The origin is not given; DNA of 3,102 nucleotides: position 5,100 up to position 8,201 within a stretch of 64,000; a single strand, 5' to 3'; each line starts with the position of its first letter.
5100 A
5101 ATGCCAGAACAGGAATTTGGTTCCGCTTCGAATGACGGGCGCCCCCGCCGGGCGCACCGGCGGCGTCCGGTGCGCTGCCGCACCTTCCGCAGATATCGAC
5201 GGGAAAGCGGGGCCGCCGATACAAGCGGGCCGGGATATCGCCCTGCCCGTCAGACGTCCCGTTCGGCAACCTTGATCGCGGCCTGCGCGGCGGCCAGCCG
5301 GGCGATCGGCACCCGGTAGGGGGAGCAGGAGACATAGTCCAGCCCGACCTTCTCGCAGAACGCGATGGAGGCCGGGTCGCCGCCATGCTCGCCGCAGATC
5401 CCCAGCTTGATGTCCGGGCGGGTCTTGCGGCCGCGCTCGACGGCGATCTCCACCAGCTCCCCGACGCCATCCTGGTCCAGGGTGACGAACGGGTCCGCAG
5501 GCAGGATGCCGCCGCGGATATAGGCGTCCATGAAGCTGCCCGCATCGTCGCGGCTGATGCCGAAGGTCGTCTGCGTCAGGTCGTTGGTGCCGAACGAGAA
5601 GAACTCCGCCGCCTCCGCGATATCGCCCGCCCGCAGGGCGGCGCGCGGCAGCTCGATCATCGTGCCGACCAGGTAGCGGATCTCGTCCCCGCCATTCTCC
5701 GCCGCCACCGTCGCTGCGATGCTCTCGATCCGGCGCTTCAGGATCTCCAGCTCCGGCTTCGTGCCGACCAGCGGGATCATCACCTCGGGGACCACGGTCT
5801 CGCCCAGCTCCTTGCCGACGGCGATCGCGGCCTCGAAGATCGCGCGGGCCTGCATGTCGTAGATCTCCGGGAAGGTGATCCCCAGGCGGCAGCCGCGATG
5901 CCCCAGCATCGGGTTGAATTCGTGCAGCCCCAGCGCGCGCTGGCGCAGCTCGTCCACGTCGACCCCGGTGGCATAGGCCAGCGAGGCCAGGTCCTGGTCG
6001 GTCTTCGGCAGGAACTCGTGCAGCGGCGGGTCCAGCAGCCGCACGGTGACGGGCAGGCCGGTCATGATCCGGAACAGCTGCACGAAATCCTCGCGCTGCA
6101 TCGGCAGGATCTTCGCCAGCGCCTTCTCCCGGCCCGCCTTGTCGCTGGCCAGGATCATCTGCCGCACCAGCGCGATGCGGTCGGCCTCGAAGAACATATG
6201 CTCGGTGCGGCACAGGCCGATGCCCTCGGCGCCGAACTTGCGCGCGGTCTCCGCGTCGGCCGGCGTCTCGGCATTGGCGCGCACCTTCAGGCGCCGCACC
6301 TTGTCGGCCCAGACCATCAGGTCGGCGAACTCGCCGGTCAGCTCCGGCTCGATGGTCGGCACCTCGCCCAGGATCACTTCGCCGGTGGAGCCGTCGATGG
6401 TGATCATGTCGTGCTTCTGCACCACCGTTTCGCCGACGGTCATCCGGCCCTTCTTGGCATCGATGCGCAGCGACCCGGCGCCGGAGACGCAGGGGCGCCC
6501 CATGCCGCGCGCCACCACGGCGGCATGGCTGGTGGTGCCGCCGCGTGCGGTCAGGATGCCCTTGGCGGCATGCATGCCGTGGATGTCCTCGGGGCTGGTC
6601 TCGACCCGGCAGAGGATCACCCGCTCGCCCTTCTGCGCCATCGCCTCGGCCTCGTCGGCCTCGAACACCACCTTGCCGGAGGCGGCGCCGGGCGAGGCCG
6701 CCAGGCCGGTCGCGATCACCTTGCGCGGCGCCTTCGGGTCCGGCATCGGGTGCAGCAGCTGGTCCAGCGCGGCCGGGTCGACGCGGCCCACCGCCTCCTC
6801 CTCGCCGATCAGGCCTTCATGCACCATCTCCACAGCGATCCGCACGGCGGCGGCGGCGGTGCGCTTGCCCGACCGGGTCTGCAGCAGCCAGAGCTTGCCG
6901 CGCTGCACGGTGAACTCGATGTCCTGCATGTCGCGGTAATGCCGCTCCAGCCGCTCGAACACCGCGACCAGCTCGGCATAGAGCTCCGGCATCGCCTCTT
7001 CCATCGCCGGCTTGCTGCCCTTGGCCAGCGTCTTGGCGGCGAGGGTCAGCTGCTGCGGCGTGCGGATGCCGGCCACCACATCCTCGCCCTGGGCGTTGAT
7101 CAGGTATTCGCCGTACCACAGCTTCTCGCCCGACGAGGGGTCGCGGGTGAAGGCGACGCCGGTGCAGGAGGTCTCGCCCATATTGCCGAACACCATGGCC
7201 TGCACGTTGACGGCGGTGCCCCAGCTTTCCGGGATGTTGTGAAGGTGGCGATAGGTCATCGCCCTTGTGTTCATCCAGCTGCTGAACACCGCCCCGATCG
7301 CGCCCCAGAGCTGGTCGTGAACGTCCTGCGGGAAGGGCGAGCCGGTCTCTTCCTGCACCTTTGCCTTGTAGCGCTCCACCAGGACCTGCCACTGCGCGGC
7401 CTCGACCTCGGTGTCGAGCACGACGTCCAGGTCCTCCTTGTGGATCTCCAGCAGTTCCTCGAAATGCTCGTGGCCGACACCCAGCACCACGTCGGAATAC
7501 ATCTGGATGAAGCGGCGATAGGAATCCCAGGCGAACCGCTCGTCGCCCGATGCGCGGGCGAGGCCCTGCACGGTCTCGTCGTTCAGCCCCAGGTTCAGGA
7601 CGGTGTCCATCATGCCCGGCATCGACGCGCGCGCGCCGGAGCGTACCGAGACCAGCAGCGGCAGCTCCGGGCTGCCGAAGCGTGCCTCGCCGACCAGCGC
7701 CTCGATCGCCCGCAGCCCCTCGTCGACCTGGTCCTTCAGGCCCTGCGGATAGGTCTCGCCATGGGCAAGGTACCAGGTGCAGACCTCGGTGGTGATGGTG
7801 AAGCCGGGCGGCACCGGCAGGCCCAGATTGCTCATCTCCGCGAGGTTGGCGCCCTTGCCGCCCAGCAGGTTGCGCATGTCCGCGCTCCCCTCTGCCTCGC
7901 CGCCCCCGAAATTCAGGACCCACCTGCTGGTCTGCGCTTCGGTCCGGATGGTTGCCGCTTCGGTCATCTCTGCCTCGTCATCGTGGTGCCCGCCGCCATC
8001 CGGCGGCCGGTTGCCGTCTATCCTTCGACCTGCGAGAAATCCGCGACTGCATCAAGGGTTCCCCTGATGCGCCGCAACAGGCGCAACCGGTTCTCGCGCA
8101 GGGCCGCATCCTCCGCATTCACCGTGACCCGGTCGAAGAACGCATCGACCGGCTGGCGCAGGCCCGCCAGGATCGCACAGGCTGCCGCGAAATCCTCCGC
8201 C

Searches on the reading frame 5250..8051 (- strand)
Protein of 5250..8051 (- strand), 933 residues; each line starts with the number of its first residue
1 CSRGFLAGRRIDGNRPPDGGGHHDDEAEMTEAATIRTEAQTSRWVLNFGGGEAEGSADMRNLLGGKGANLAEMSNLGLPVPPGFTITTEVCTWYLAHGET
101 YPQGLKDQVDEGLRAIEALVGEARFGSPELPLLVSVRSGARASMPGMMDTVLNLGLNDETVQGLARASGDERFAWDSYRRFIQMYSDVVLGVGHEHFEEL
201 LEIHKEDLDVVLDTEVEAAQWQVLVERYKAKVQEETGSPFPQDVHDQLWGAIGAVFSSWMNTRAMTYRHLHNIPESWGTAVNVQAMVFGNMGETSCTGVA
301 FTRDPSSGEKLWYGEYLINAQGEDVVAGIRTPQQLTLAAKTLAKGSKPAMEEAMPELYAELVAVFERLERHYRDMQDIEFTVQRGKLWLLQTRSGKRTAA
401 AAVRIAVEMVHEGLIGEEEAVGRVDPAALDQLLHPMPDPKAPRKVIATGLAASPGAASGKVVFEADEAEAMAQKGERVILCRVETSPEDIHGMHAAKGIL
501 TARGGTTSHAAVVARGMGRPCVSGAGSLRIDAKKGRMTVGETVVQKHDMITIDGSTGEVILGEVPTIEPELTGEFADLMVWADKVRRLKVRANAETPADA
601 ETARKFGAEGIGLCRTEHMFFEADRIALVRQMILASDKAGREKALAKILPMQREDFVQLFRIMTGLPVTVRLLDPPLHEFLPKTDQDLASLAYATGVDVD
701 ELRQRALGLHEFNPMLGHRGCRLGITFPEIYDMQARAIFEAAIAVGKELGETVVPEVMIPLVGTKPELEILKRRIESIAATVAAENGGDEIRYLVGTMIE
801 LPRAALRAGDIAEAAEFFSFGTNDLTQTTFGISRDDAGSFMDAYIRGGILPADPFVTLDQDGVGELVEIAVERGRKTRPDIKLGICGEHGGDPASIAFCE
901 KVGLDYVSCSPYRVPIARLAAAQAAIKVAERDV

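Call 26: search_protein_families(library=pfam, proteins=[window:5250-8051:-], max_evalue=0.0001)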
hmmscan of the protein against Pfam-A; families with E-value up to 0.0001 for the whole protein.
window:5250-8051:- (933 aa): 3 families
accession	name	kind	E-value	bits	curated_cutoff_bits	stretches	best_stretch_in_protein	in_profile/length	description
PF02896.24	PEP-utilizers_C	-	1.4e-79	267.7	22.8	1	572-924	4-291/293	PEP-utilising enzyme, PEP-binding domain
PF01326.24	PPDK_N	-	2.8e-59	201.5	27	1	61-412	2-326/328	Pyruvate phosphate dikinase, AMP/ATP-binding domain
PF00391.29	PEP-utilizers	-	3.6e-23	81.4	23.1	1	476-557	3-72/72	PEP-utilising enzyme, mobile domain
